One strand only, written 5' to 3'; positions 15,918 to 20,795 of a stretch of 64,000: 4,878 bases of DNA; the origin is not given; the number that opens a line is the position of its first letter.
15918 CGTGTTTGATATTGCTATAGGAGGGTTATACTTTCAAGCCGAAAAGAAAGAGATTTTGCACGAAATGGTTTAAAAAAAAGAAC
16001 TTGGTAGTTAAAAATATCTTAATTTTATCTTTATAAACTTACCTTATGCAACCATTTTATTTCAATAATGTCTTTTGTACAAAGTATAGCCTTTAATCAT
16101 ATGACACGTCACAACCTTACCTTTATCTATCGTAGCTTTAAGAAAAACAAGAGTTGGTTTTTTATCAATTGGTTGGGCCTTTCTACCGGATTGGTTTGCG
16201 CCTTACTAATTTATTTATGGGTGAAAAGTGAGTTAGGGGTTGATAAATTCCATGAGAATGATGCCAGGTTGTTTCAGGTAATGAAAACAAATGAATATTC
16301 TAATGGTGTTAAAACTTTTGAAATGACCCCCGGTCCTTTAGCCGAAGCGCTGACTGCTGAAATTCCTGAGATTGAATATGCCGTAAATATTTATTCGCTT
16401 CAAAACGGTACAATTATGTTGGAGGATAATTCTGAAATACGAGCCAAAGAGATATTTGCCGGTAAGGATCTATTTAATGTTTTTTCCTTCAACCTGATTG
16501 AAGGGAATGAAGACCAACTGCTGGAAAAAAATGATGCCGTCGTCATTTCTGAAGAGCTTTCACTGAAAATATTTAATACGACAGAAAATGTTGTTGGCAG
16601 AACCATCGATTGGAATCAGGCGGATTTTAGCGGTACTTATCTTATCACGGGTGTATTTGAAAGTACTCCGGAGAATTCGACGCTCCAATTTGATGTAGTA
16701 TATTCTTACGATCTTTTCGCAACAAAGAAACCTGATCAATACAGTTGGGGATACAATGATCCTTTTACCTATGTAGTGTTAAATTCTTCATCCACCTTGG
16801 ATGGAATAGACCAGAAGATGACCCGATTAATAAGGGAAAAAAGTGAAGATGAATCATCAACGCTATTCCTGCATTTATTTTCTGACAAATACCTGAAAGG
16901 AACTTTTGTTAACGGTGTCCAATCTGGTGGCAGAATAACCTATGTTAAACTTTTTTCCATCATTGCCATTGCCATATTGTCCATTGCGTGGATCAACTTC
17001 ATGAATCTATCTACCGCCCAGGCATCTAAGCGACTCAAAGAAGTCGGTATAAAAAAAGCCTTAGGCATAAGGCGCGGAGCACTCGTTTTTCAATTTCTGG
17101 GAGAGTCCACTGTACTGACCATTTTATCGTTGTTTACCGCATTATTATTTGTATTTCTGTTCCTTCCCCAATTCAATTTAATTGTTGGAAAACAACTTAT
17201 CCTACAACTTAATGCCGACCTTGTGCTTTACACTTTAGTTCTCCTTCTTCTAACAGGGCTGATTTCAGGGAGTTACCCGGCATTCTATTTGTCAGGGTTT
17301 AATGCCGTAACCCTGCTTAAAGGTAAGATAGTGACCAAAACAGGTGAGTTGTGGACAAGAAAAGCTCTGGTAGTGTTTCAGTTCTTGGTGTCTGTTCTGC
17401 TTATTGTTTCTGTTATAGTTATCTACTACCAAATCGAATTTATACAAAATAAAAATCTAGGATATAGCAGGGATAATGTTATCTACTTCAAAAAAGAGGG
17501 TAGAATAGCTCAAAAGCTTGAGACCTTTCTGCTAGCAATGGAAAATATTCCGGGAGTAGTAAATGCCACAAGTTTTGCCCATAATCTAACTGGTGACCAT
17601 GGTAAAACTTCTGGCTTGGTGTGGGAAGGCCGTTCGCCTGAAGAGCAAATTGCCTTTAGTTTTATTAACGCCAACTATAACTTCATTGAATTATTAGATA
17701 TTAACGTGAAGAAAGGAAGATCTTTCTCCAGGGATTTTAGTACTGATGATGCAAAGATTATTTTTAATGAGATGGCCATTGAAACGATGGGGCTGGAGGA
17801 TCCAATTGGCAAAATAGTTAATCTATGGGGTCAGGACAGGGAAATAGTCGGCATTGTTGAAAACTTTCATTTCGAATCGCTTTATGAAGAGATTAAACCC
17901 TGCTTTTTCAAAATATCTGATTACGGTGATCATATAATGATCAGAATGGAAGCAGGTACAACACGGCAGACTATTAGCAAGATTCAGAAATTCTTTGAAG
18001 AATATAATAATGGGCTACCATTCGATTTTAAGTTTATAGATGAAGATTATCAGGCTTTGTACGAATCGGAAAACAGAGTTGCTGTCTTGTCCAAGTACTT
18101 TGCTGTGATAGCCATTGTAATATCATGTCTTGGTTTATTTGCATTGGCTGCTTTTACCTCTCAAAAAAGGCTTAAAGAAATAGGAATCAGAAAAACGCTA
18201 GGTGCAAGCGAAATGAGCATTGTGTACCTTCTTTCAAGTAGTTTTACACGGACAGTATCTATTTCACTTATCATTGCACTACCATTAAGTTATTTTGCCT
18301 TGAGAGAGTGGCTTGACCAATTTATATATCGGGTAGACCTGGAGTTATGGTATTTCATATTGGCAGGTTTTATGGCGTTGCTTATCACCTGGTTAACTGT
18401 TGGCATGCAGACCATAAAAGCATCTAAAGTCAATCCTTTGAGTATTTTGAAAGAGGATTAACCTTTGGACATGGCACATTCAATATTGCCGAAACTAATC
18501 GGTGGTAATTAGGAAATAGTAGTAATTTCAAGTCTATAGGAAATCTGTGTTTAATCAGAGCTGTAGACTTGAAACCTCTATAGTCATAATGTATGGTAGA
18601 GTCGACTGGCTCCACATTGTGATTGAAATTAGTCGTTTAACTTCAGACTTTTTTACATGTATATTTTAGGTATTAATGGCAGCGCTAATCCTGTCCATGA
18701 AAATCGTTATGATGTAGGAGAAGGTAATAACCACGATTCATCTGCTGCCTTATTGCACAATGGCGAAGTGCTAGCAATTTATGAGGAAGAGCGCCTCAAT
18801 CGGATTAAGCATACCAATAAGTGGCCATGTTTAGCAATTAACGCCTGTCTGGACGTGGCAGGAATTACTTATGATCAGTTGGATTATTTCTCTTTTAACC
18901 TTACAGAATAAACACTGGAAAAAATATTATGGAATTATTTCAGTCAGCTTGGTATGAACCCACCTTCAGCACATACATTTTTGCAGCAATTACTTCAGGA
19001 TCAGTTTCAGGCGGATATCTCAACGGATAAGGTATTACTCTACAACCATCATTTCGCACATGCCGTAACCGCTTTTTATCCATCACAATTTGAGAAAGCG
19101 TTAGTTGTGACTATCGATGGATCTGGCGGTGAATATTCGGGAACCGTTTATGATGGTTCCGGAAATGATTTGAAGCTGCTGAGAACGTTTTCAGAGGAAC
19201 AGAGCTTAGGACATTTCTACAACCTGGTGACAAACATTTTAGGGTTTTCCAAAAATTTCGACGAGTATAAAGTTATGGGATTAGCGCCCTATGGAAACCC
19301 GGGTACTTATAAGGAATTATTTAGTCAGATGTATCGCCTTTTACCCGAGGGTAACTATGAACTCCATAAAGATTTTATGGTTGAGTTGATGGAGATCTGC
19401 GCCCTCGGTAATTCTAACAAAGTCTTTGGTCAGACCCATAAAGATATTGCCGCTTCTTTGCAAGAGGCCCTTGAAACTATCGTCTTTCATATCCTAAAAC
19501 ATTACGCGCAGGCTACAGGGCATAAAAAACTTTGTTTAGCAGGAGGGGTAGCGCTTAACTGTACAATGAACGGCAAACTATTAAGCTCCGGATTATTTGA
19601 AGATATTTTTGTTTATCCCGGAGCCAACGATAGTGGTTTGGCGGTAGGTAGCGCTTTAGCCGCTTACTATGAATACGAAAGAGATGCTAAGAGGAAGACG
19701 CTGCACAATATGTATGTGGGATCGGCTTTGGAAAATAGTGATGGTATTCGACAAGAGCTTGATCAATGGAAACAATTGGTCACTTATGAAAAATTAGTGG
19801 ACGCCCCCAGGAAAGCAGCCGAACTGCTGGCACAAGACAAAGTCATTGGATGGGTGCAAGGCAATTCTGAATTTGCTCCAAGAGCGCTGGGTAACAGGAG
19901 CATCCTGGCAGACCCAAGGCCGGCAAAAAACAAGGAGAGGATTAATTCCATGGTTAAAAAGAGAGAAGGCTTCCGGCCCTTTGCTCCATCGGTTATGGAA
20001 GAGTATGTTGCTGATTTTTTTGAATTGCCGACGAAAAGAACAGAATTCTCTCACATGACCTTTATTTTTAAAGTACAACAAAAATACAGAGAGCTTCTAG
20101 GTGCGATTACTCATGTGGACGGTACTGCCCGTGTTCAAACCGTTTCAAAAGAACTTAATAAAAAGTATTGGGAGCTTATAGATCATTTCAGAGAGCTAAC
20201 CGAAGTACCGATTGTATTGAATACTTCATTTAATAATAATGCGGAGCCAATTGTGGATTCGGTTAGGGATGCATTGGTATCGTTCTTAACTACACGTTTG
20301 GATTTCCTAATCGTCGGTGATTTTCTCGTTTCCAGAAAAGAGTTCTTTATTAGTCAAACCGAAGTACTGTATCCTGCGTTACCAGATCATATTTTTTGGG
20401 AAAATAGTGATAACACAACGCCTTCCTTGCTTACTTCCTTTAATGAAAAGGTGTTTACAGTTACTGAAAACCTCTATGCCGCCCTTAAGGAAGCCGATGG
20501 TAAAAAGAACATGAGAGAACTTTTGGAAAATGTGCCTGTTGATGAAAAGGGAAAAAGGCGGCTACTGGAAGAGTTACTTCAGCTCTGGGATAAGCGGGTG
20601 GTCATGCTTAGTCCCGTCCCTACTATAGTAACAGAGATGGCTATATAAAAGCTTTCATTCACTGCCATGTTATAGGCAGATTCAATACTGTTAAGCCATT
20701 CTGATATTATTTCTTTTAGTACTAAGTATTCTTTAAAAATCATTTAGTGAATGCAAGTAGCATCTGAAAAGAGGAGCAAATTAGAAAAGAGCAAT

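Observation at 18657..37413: Four reading-frame disruptions cluster in 19 kb while the 10.5 kb and 7.2 kb megasynthase ORFs stay intact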

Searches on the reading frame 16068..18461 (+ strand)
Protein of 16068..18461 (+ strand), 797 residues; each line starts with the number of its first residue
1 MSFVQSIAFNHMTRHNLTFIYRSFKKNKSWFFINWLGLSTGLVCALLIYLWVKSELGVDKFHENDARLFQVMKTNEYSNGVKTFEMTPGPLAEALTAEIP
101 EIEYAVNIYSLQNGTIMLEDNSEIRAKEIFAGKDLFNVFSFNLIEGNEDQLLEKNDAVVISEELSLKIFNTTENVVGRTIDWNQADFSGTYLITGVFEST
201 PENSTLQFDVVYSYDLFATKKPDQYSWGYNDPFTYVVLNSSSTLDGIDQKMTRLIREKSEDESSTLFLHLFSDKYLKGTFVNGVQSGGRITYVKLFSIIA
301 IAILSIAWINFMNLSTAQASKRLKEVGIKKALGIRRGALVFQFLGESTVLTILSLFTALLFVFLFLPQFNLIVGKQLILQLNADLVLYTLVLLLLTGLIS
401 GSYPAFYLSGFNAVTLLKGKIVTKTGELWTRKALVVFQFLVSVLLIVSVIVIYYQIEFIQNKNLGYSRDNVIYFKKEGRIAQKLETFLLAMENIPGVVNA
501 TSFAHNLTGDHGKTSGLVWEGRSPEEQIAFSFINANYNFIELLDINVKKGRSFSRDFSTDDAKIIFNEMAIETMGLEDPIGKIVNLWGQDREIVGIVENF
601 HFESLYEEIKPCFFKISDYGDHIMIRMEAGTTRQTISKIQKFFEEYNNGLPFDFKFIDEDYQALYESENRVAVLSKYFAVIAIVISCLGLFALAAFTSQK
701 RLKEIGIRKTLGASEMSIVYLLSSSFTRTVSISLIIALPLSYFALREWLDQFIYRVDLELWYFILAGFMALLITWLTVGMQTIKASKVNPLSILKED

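Call 9: search_protein_families(library=pfam, proteins=[window:16068-18458:+], max_evalue=0.001)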
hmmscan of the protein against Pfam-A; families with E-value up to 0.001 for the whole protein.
window:16068-18458:+ (797 aa): 2 families
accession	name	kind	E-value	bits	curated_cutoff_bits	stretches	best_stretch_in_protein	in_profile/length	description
PF12704.14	MacB_PCD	-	9.6e-23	82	27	2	32-253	2-206/207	MacB-like periplasmic core domain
PF02687.27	FtsX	-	1.4e-19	70.8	25.5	2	298-411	2-118/120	FtsX-like permease C-terminal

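Call 14: find_encoding_contigs(protein=window:16068-18461:+, flank=10000, max_places=10)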
Protein window:16068-18461:+ (797 aa): 1 contig read that carries it; 1 place shown.
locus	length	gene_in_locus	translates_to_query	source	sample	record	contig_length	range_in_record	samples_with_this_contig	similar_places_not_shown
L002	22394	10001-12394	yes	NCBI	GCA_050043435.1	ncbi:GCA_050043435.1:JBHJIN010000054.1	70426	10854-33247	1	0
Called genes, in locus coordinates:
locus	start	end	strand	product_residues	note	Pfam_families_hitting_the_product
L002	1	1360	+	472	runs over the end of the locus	PF00501:AMP-binding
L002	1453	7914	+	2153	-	PF00501:AMP-binding, PF13193:AMP-binding_C (faint), PF00550:PP-binding, PF00668:Condensation, PF00501:AMP-binding, PF00550:PP-binding, PF00668:Condensation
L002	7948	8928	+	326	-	PF00291:PALP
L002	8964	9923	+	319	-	PF02423:OCD_Mu_crystall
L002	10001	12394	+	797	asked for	PF12704:MacB_PCD, PF02687:FtsX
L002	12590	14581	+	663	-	PF02543:Carbam_trans_N, PF00814:TsaD (faint), PF16861:Carbam_trans_C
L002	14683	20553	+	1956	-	PF00668:Condensation, PF00501:AMP-binding, PF00550:PP-binding, PF00668:Condensation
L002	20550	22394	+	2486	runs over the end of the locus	PF00501:AMP-binding, PF00550:PP-binding, PF00668:Condensation, PF00501:AMP-binding, PF00296:Bac_luciferase, PF00501:AMP-binding, PF13193:AMP-binding_C, PF00550:PP-binding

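Call 69: search_protein_families(library=ncbifam, proteins=[L005:2041-4029:+, L005:15311-16270:+], max_evalue=0.00001)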
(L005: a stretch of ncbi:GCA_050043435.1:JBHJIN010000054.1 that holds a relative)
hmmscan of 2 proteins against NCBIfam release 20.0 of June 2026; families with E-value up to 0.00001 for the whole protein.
L005:2041-4029:+ (663 aa): 2 families
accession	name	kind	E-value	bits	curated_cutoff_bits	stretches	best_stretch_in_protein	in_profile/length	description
NF041651.1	nodul_NodU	equivalog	2e-46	158.9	1000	1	257-530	266-527/556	nodulation protein NodU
TIGR00143.1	hypF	equivalog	1.6e-07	29.9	466.1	0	111-168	455-513/741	carbamoyltransferase HypF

L005:15311-16270:+ (320 aa): 24 families
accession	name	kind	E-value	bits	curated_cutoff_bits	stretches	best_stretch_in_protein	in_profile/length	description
TIGR04020.1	seco_metab_LLM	subfamily_domain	1.1e-134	449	244.45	1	7-320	1-319/341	MupA/Atu3671 family FMN-dependent luciferase-like monooxygenase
TIGR03619.1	F420_Rv2161c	subfamily_domain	2.4e-31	109.2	166.9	1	32-231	6-217/247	TIGR03619 family F420-dependent LLM class oxidoreductase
TIGR04027.1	LLM_KPN_01858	hypoth_equivalog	1.4e-28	99.8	412.9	1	17-193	13-181/326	putative FMN-dependent luciferase-like monooxygenase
TIGR03858.1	LLM_2I7G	subfamily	2.6e-27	95.7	462.25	1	22-257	24-257/337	Atu2307/SP_0267 family LLM class monooxygenase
TIGR03571.1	lucif_BA3436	subfamily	7.5e-24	84.5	303.9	1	3-222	9-231/304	TIGR03571 family LLM class oxidoreductase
NF052254.1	luciferase_Alph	exception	4.9e-23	81.9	600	1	5-318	1-322/354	luciferase subunit alpha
NF052255.1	luciferase_Beta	exception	1.2e-18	67.2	500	1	5-258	1-254/325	luciferase subunit beta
TIGR03558.1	oxido_grp_1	subfamily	1.1e-17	64.2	166.95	1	28-259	24-249/325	MsnO8 family LLM class oxidoreductase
TIGR04021.1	LLM_DMSO2_sfnG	equivalog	5.8e-16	58.8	382.95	1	13-317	17-322/350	dimethylsulfone monooxygenase SfnG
TIGR03560.1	F420_Rv1855c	subfamily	9.1e-16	58.3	231.4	1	17-226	6-222/227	TIGR03560 family F420-dependent LLM class oxidoreductase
TIGR04465.1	ArgArg_F420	equivalog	7.2e-12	45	470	1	23-237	59-275/364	F420-dependent hydroxymycolic acid dehydrogenase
NF002619.0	PRK02271.1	equivalog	9.7e-12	44.8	276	1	22-217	12-199/329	5,10-methylenetetrahydromethanopterin reductase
TIGR03557.1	F420_G6P_family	subfamily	2e-11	43.6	210.4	1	26-201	15-193/316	TIGR03557 family F420-dependent LLM class oxidoreductase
TIGR04036.1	LLM_CE1758_fam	subfamily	2.5e-10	39.7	479.1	1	25-228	29-235/355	CE1758 family FMN-dependent luciferase-like monooxygenase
TIGR03564.1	F420_MSMEG_4879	subfamily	2e-09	37.5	234.25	1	27-291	2-256/265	TIGR03564 family F420-dependent LLM class oxidoreductase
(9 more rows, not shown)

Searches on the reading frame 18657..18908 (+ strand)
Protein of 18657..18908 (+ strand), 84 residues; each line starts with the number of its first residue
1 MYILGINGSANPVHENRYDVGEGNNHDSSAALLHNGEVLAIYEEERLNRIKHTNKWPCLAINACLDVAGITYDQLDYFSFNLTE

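Call 8: search_protein_families(library=pfam, proteins=[window:18657-18908:+], max_evalue=0.001)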
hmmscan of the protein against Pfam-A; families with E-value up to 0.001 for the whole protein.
window:18657-18908:+ (84 aa): 1 family
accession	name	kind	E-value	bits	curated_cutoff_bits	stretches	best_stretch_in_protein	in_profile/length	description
PF02543.21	Carbam_trans_N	-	3.7e-06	27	24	1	25-81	9-66/346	Carbamoyltransferase N-terminus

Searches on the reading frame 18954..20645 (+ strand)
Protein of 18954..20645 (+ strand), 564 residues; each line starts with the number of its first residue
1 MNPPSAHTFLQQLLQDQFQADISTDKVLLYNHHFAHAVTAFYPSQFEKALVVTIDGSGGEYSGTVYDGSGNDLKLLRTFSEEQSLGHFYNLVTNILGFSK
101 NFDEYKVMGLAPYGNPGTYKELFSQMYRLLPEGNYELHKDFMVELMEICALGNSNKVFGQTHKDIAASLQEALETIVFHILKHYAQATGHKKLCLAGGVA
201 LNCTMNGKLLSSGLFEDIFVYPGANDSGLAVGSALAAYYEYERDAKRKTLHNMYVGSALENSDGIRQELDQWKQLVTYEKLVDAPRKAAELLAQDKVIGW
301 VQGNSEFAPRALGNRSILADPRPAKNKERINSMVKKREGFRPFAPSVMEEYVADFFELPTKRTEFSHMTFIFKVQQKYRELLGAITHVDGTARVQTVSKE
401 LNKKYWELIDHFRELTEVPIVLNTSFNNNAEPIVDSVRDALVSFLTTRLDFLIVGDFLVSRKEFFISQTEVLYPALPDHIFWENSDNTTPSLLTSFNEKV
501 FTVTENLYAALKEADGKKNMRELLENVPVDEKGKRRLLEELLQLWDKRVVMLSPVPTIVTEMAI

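Call 8: search_protein_families(library=pfam, proteins=[window:18954-20645:+], max_evalue=0.001)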
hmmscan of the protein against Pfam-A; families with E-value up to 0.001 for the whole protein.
window:18954-20645:+ (564 aa): 5 families
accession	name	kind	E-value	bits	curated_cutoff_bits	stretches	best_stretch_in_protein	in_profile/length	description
PF16861.10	Carbam_trans_C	-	1.3e-66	223.8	27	1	289-461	1-170/170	Carbamoyltransferase C-terminus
PF02543.21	Carbam_trans_N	-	8.1e-45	154.2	24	1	22-235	122-346/346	Carbamoyltransferase N-terminus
PF00814.31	TsaD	-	1.3e-05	25.5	24.8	1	125-207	157-235/264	tRNA N6-adenosine threonylcarbamoyltransferase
PF22521.2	HypF_C_2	-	6.1e-05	23.3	27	1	158-232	162-240/241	Carbamoyltransferase, Kae1-like Domain, second subdomain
PF16508.11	NIBRIN_BRCT_II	-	0.00033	21.5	27.2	0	365-413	7-54/122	Second BRCT domain on Nijmegen syndrome breakage protein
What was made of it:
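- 18657..20648 (+): Carbamoyltransferase gene (663 aa in relatives), broken in this window by TAA at 18909-18911. Relatives have AAA (Lys) there. Pfam Carbam_trans_N/C (call 8).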

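Call 69: search_protein_families(library=ncbifam, proteins=[L005:2041-4029:+, L005:15311-16270:+], max_evalue=0.00001)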
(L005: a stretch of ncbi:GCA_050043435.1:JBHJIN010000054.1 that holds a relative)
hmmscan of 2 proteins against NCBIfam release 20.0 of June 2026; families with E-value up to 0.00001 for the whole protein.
L005:2041-4029:+ (663 aa): 2 families
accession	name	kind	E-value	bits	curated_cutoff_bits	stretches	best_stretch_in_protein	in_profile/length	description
NF041651.1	nodul_NodU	equivalog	2e-46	158.9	1000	1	257-530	266-527/556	nodulation protein NodU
TIGR00143.1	hypF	equivalog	1.6e-07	29.9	466.1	0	111-168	455-513/741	carbamoyltransferase HypF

L005:15311-16270:+ (320 aa): 24 families
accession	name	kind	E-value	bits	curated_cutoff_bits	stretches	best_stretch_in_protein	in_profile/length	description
TIGR04020.1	seco_metab_LLM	subfamily_domain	1.1e-134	449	244.45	1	7-320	1-319/341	MupA/Atu3671 family FMN-dependent luciferase-like monooxygenase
TIGR03619.1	F420_Rv2161c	subfamily_domain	2.4e-31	109.2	166.9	1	32-231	6-217/247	TIGR03619 family F420-dependent LLM class oxidoreductase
TIGR04027.1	LLM_KPN_01858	hypoth_equivalog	1.4e-28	99.8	412.9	1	17-193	13-181/326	putative FMN-dependent luciferase-like monooxygenase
TIGR03858.1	LLM_2I7G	subfamily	2.6e-27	95.7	462.25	1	22-257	24-257/337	Atu2307/SP_0267 family LLM class monooxygenase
TIGR03571.1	lucif_BA3436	subfamily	7.5e-24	84.5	303.9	1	3-222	9-231/304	TIGR03571 family LLM class oxidoreductase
NF052254.1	luciferase_Alph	exception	4.9e-23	81.9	600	1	5-318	1-322/354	luciferase subunit alpha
NF052255.1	luciferase_Beta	exception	1.2e-18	67.2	500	1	5-258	1-254/325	luciferase subunit beta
TIGR03558.1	oxido_grp_1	subfamily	1.1e-17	64.2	166.95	1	28-259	24-249/325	MsnO8 family LLM class oxidoreductase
TIGR04021.1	LLM_DMSO2_sfnG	equivalog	5.8e-16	58.8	382.95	1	13-317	17-322/350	dimethylsulfone monooxygenase SfnG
TIGR03560.1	F420_Rv1855c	subfamily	9.1e-16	58.3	231.4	1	17-226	6-222/227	TIGR03560 family F420-dependent LLM class oxidoreductase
TIGR04465.1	ArgArg_F420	equivalog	7.2e-12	45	470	1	23-237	59-275/364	F420-dependent hydroxymycolic acid dehydrogenase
NF002619.0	PRK02271.1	equivalog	9.7e-12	44.8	276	1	22-217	12-199/329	5,10-methylenetetrahydromethanopterin reductase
TIGR03557.1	F420_G6P_family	subfamily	2e-11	43.6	210.4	1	26-201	15-193/316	TIGR03557 family F420-dependent LLM class oxidoreductase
TIGR04036.1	LLM_CE1758_fam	subfamily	2.5e-10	39.7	479.1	1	25-228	29-235/355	CE1758 family FMN-dependent luciferase-like monooxygenase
TIGR03564.1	F420_MSMEG_4879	subfamily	2e-09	37.5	234.25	1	27-291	2-256/265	TIGR03564 family F420-dependent LLM class oxidoreductase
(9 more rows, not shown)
